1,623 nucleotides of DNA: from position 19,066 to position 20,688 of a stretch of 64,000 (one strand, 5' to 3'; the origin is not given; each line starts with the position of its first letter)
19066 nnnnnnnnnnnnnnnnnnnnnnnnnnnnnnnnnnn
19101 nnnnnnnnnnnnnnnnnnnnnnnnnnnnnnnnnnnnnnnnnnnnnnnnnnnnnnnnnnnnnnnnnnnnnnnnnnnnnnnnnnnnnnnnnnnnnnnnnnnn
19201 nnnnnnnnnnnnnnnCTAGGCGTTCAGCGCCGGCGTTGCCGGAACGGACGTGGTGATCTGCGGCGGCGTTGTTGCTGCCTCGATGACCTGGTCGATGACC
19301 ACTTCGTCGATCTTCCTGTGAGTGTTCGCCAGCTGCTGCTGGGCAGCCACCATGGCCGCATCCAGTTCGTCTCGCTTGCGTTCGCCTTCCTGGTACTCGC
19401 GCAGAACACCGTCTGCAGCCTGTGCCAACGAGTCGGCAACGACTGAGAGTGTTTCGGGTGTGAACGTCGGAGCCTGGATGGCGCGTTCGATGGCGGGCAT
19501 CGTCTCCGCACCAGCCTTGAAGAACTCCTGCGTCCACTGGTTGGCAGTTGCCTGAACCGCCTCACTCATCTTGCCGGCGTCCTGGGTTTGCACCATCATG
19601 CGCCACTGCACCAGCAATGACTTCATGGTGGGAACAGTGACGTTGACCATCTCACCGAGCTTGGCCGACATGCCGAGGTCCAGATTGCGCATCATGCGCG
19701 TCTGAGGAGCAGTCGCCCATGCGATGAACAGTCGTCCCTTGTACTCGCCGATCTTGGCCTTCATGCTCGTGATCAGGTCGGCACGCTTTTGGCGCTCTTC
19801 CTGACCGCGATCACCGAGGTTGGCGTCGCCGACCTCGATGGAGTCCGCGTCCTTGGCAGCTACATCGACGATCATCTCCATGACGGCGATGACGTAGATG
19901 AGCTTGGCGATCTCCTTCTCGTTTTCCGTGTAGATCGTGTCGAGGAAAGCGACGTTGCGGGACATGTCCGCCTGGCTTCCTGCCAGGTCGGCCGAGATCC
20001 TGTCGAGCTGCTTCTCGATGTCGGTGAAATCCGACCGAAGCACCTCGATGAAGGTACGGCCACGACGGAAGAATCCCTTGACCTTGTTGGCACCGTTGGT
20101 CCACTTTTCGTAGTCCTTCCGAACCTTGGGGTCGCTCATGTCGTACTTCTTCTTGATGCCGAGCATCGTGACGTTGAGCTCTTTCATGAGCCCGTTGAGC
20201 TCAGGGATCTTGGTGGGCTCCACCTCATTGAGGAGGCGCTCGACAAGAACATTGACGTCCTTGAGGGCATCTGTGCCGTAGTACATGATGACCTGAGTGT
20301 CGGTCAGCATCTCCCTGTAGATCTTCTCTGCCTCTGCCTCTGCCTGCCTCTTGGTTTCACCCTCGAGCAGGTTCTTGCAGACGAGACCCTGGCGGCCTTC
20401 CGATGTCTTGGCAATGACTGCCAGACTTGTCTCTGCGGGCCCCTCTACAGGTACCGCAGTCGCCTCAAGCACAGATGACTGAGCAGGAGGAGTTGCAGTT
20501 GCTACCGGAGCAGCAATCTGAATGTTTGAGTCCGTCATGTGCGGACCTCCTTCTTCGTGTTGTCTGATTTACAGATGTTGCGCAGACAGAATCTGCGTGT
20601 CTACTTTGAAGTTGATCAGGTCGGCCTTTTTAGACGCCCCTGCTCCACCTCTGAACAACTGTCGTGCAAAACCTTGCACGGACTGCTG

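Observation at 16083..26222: Complete-looking Ter-type cluster (TerD, vWA-TerF-like, TelA, TerC/DUF475, three PRTases, HAD) in a reduced, CPR-like genome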

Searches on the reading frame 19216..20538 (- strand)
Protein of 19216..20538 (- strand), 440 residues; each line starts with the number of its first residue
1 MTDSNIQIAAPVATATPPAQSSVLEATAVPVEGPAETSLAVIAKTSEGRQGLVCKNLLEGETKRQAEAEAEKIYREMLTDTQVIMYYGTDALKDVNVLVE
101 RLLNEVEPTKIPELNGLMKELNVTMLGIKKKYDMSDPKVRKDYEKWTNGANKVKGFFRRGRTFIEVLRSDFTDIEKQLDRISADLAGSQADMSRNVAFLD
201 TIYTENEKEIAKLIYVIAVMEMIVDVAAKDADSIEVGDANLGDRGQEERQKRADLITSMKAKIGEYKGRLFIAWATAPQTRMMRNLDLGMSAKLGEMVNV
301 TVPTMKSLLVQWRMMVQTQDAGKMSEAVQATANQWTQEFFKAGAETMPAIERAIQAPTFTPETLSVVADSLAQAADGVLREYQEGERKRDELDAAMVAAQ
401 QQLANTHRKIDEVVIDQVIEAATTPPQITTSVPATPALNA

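Call 3: search_protein_families(library=pfam, proteins=[window:19216-20538:-], max_evalue=0.01)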
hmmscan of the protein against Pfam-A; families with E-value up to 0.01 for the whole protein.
window:19216-20538:- (440 aa): 1 family
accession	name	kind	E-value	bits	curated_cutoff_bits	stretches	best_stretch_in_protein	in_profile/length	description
PF05816.16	TelA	-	1.8e-25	90.1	30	1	78-405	10-328/332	Toxic anion resistance protein (TelA)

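Call 8: search_protein_families(library=padloc, proteins=[window:19216-20538:-], max_evalue=0.01)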
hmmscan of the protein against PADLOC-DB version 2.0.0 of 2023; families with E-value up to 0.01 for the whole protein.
window:19216-20538:- (440 aa): 0 families

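Call 9: search_protein_families(library=ncbifam, proteins=[window:19216-20538:-], max_evalue=0.01)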
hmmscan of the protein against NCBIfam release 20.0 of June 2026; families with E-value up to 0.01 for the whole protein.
window:19216-20538:- (440 aa): 0 families

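Call 16: list_cluster_members(proteins=[P0003, P0010, window:19216-20538:-, window:10389-11714:-])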
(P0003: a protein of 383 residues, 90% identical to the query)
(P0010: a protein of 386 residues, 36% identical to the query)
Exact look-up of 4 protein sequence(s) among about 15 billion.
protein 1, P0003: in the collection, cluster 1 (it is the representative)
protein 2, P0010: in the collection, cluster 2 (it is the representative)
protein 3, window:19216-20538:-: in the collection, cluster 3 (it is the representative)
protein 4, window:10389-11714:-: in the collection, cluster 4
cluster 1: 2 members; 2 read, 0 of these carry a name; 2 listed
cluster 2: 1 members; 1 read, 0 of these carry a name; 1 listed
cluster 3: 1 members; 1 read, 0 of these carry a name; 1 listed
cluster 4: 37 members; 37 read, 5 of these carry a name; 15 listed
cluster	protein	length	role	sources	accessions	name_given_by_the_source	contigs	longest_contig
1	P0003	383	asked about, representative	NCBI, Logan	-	-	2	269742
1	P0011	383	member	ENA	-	-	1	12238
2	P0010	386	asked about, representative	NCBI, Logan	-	-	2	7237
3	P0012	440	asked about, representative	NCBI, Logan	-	-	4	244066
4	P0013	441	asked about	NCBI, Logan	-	-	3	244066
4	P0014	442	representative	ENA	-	-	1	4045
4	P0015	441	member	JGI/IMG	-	GTPase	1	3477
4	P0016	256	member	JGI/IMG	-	GTP-binding protein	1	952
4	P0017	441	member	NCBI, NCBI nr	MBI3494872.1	ribosome biogenesis GTPase Der [Candidatus Saccharibacteria bacterium]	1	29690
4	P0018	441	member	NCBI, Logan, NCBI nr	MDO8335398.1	MAG: ribosome biogenesis GTPase Der [Candidatus Saccharibacteria bacterium] | ribosome biogenesis GTPase Der [Candidatus Saccharibacteria bacterium]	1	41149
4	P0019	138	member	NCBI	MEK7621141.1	MAG: GTPase, partial [Patescibacteria group bacterium]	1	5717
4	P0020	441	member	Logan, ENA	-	-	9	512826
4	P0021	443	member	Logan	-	-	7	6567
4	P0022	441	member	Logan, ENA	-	-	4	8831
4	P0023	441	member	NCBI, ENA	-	-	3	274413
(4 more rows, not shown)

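Call 42: find_homologous_proteins(query=window:19216-20538:-, max_evalue=1e-10)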
Query window:19216-20538:- (440 aa): 40 proteins with E <= 1e-10 among 8000 candidates.
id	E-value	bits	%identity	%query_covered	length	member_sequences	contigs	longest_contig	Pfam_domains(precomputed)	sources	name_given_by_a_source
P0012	4.8e-279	943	100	100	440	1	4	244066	PF05816.17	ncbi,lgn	-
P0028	1.9e-250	849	89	100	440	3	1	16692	PF05816.17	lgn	-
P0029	3.7e-161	555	60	100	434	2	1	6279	PF05816.17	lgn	-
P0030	5.8e-161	554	60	100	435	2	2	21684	PF05816.17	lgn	-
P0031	1.9e-131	457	52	90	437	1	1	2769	PF05816.17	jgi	-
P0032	8.5e-131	455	52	100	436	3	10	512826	PF05816.17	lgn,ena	-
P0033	2.9e-125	437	49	100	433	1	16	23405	PF05816.17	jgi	jgi:uncharacterized protein YaaN involved in tellurite resistance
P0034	4.8e-125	436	50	94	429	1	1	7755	PF05816.17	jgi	jgi:uncharacterized protein YaaN involved in tellurite resistance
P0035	5.8e-125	436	51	91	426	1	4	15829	PF05816.17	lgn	-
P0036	1.8e-123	431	51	90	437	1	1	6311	PF05816.17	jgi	jgi:uncharacterized protein YaaN involved in tellurite resistance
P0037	2.2e-121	424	47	98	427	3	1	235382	PF05816.17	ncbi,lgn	-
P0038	3.6e-119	416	46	99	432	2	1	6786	PF05816.17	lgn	-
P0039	7.2e-119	415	48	95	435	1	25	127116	PF05816.17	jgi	jgi:uncharacterized protein YaaN involved in tellurite resistance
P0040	8.9e-116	405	48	93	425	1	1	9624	PF05816.17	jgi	jgi:uncharacterized protein YaaN involved in tellurite resistance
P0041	3.2e-115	403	46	98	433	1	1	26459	PF05816.17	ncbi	-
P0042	1.0e-113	399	48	87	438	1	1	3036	PF05816.17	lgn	-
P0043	4.0e-113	397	47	92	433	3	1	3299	PF05816.17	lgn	-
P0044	1.5e-112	395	46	90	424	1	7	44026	PF05816.17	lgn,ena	-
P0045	2.9e-112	394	46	95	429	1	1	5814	PF05816.17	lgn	-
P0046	8.5e-112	392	49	86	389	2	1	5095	PF05816.17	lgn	-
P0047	1.2e-111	392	47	91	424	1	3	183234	PF05816.17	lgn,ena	-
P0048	5.6e-111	390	46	92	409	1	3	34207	PF05816.17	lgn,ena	-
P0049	1.5e-110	388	44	99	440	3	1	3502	PF05816.17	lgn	-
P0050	1.1e-108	382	46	95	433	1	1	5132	PF05816.17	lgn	-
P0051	2.0e-108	381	43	98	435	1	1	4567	PF05816.17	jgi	-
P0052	6.2e-108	379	44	98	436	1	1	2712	PF05816.17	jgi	jgi:uncharacterized protein YaaN involved in tellurite resistance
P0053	1.6e-106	375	48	85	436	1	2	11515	PF05816.17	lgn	-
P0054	2.7e-106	374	45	97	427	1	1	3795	PF05816.17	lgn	-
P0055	2.0e-105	371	43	98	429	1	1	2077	PF05816.17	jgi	jgi:uncharacterized protein YaaN involved in tellurite resistance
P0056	1.5e-104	368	43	98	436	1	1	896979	PF05816.17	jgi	jgi:uncharacterized protein YaaN involved in tellurite resistance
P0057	2.7e-104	368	43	99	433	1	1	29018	PF05816.17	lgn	-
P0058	2.7e-104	367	46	85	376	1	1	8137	PF05816.17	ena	-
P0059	2.3e-103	364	41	98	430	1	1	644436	PF05816.17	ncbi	ncbi:MAG: toxic anion resistance protein [Candidatus Saccharimonadaceae bacterium]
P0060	1.0e-102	362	43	98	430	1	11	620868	PF05816.17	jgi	jgi:uncharacterized protein YaaN involved in tellurite resistance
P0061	3.5e-96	341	42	97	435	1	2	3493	PF05816.17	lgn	-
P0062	7.0e-87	310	48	72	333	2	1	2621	PF05816.17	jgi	-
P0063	7.3e-86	307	40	87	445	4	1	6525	PF05816.17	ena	-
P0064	5.1e-82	294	41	94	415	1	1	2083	PF05816.17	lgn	-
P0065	5.1e-80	288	39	88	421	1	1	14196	PF05816.17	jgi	jgi:uncharacterized protein YaaN involved in tellurite resistance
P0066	5.1e-75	271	37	91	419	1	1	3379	PF05816.17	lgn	-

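Call 43: find_encoding_contigs(protein=P0059, flank=10000, max_places=1)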
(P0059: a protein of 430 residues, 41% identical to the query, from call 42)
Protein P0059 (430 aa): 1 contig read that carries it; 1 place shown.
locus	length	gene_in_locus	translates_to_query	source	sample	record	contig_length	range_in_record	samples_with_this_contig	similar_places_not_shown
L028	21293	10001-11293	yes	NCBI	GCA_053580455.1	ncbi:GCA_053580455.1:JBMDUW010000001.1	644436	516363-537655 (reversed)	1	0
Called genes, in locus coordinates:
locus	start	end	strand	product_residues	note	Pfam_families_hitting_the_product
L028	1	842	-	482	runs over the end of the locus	PF13231:PMT_2 (weak)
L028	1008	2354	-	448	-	PF00772:DnaB, PF03796:DnaB_C, PF13481:AAA_25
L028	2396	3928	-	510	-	PF05496:RuvB_N (weak), PF13177:DNA_pol3_delta2, PF00004:AAA, PF07728:AAA_5 (weak), PF13173:AAA_14 (weak), PF13401:AAA_22 (faint), PF22608:DNAX_ATPase_lid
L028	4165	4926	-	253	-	-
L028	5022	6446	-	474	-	-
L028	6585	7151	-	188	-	-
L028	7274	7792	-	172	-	-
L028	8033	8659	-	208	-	-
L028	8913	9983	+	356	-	-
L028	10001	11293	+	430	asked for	PF05816:TelA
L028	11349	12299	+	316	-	-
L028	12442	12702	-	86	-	-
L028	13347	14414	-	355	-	-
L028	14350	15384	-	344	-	PF00145:DNA_methylase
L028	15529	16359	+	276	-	PF03883:H2O2_YaaD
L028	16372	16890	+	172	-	PF20408:Abhydrolase_11 (weak)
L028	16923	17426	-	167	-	-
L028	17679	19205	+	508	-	-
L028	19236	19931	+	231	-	-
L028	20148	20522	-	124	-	PF16320:Ribosomal_L12_N, PF00542:Ribosomal_L12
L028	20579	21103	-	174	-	PF00466:Ribosomal_L10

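Call 44: find_encoding_contigs(protein=P0056, flank=10000, max_places=1)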
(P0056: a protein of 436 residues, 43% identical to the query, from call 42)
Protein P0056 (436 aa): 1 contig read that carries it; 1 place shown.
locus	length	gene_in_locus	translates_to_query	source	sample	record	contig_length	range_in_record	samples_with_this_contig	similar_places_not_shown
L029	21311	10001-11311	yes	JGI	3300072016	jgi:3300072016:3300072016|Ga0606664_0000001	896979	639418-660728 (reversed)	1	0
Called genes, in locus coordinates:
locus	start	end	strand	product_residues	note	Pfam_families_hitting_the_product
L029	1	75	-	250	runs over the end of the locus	-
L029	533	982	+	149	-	PF04977:DivIC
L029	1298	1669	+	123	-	-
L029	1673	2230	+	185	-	-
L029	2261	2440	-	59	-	-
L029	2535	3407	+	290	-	PF08878:HamA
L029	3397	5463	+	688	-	PF00270:DEAD, PF04851:ResIII (faint), PF00271:Helicase_C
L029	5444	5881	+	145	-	-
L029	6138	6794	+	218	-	PF18933:PsbP_2 (faint)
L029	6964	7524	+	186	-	-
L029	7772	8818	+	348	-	PF08240:ADH_N, PF01262:AlaDh_PNT_C (weak), PF02826:2-Hacid_dh_C (weak), PF00107:ADH_zinc_N, PF13602:ADH_zinc_N_2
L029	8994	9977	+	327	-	-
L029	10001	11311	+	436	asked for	PF05816:TelA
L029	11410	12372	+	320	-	-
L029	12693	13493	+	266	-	PF00561:Abhydrolase_1, PF12146:Hydrolase_4, PF12697:Abhydrolase_6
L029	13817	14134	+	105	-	-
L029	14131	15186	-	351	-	-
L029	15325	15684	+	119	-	-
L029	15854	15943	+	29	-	-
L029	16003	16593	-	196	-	PF01169:GDT1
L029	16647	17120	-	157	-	-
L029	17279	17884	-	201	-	PF12917:YfbR-like (weak), PF13023:HD_3, PF01966:HD (weak)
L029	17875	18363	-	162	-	PF00300:His_Phos_1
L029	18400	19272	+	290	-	PF01171:ATP_bind_3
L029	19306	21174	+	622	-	PF00004:AAA, PF07728:AAA_5 (weak), PF17862:AAA_lid_3, PF01434:Peptidase_M41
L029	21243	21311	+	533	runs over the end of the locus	PF03023:MurJ, PF01554:MatE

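Call 47: search_protein_families(library=pfam, proteins=[L029:8994-9977:+, L028:8913-9983:+, L029:11410-12372:+, L028:11349-12299:+], max_evalue=5)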
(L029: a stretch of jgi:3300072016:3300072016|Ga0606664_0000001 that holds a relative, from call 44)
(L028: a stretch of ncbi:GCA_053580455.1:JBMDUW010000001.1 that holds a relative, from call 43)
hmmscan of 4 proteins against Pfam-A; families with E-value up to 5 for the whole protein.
L029:8994-9977:+ (327 aa): 2 families
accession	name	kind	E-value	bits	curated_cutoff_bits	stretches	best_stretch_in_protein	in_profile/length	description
PF07179.17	SseB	-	0.059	14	21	1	22-71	13-56/124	SseB protein N-terminal domain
PF23430.1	DUF7117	-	1.5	8.8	28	0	191-249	169-226/232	Family of unknown function (DUF7117)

L028:8913-9983:+ (356 aa): 3 families
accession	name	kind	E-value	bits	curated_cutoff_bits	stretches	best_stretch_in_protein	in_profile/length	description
PF13786.12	DUF4179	-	0.046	14.6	30.1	1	2-40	7-51/94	Domain of unknown function (DUF4179)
PF00350.29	Dynamin_N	-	0.049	14.1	27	1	45-101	109-164/168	Dynamin family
PF11021.13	DUF2613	-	0.11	13.1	22.1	1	8-30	15-37/55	Protein of unknown function (DUF2613)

L029:11410-12372:+ (320 aa): 0 families

L028:11349-12299:+ (316 aa): 1 family
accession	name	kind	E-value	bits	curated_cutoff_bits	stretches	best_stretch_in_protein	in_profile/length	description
PF25585.1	zf-CCCH_DUS3L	-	0.27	11.7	30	1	295-307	10-22/32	DUS3L CCCH zinc finger domain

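Call 59: search_solved_structures(query=window:19216-20538:-, max_evalue=1)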
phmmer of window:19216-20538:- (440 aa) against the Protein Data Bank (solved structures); distinct sequences matched with E-value up to 1: 2.
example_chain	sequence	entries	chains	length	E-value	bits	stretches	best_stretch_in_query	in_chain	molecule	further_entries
1w99_A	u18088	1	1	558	0.57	12.5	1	2-57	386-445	PESTICIDIAL CRYSTAL PROTEIN CRY4BA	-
4moa_A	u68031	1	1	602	0.62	12.4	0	2-57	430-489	Pesticidal crystal protein cry4Ba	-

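Call 79: find_related_loci(query=A4, collection=viral_contigs, flank=8000)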
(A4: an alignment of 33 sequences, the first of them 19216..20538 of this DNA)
Query A4 (440 aa) in viral_contigs; peptide patterns used: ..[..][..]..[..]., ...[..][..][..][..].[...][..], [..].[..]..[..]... (x = any residue, [..] = any of these).
100 stretches matched a pattern; 1 encode a relative of the query (tblastn E <= 1e-3); 1 distinct loci.
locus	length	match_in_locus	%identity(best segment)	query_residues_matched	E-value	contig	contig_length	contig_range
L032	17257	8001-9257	37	13-424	3e-89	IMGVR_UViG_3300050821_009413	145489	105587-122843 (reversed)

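Call 85: predict_structure(alignment_id=A4)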
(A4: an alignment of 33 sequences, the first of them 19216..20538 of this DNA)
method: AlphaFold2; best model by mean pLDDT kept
length: 440 residues; sequences in the alignment: 33
mean_pLDDT: 62.7   pTM: 0.52
mean pLDDT of the five models: 62.7, 62.3, 59.4, 55.6, 54.0
residues with pLDDT >= 90: 55; 70-90: 116; 50-70: 116; < 50: 153
segments of 3 or more residues with pLDDT < 50: 1-39, 154-160, 320-379, 402-404, 414-440
pLDDT, mean of each block of 10 residues (from residue 1): 38 32 32 41 60 84 93 95 91 85 69 62 67 70 62 48 66 76 76 79 86 94 96 87 86 89 83 71 66 66 62 55 41 30 30 32 44 47 50 47 49 47 37 35
secondary structure, 60 per line:
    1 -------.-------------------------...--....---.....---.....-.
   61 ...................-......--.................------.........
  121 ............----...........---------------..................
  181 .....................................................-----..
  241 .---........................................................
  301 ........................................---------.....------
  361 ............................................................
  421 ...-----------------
elements in order: H39-42 H46-50 H54-57 H60-79 H81-86 H89-105 H112-132 H137-147 H163-233 H245-340 H350-354 H361-423

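Call 89: fold_search(model_id=the predicted structure, library=pdb)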
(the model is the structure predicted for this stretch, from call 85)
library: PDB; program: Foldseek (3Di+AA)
matches with E <= 10: 703; with E <= 0.001: 0
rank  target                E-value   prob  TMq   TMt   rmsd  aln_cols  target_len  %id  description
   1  9e5c_1t               3.6e-02  0.35  0.15  0.07  72.8       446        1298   13  Cryo-EM structure of 96 nm repeat of microtubule doublet from T. brucei flagellum (released 2025-03-12)
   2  6h2e_P                4.0e-02  1.00  0.30  0.48  16.3       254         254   12  Structure of the soluble AhlC of the tripartite alpha-pore forming toxin, AHL, from Aeromonas hydrophila. (released 2019-07-10)
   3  6r1j_J                5.9e-02  1.00  0.31  0.49  15.9       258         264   11  Structure of the soluble AhlC triple head mutant of the tripartite alpha-pore forming toxin, AHL, from Aeromonas hydro (released 2019-07-10)
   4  7n6g_3R               5.9e-02  0.28  0.14  0.17  54.5       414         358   13  C1 of central pair (released 2022-05-18)
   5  7p3r_A                7.5e-02  0.92  0.28  0.37  38.5       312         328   10  Helical structure of the toxin MakA from Vibrio cholera (released 2022-02-23)
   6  7sqc_1K               9.1e-02  0.51  0.20  0.25  45.8       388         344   12  Ciliary C1 central pair apparatus isolated from Chlamydomonas reinhardtii (released 2022-04-13)
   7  6r1j_D                1.0e-01  0.99  0.29  0.47  16.5       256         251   11  Structure of the soluble AhlC triple head mutant of the tripartite alpha-pore forming toxin, AHL, from Aeromonas hydro (released 2019-07-10)
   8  4tql_B                1.0e-01  0.82  0.21  0.33  12.2       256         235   12  Computationally designed three helix bundle (released 2014-10-15)
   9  6grj_A                1.0e-01  0.30  0.16  0.20  22.7       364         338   12  Structure of the AhlB pore of the tripartite alpha-pore forming toxin, AHL, from Aeromonas hydrophila. (released 2019-07-03)
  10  4k1p_H                1.1e-01  0.54  0.19  0.23  21.2       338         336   11  Structure of the NheA component of the Nhe toxin from Bacillus cereus (released 2013-09-18)
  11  9a65_B                1.1e-01  0.54  0.20  0.13  63.3       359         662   12  Integrative model of YVAQ-MCPB by crosslinking MS and deep learning (released 2024-09-18)
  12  5c5b_B                1.2e-01  0.85  0.22  0.26  15.1       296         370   11  Crystal Structure of Human APPL BAR-PH Heterodimer (released 2016-06-22)
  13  4k1p_G                1.2e-01  0.44  0.15  0.21  21.9       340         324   13  Structure of the NheA component of the Nhe toxin from Bacillus cereus (released 2013-09-18)
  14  6h2f_E                1.2e-01  0.38  0.19  0.24  22.8       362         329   13  Structure of the pre-pore AhlB of the tripartite alpha-pore forming toxin, AHL, from Aeromonas hydrophila. (released 2019-07-10)
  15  3zx6_B                1.2e-01  0.94  0.30  0.41  47.7       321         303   10  Structure of Hamp(AF1503)-Tsr fusion - Hamp (A291V) mutant (released 2012-02-29)
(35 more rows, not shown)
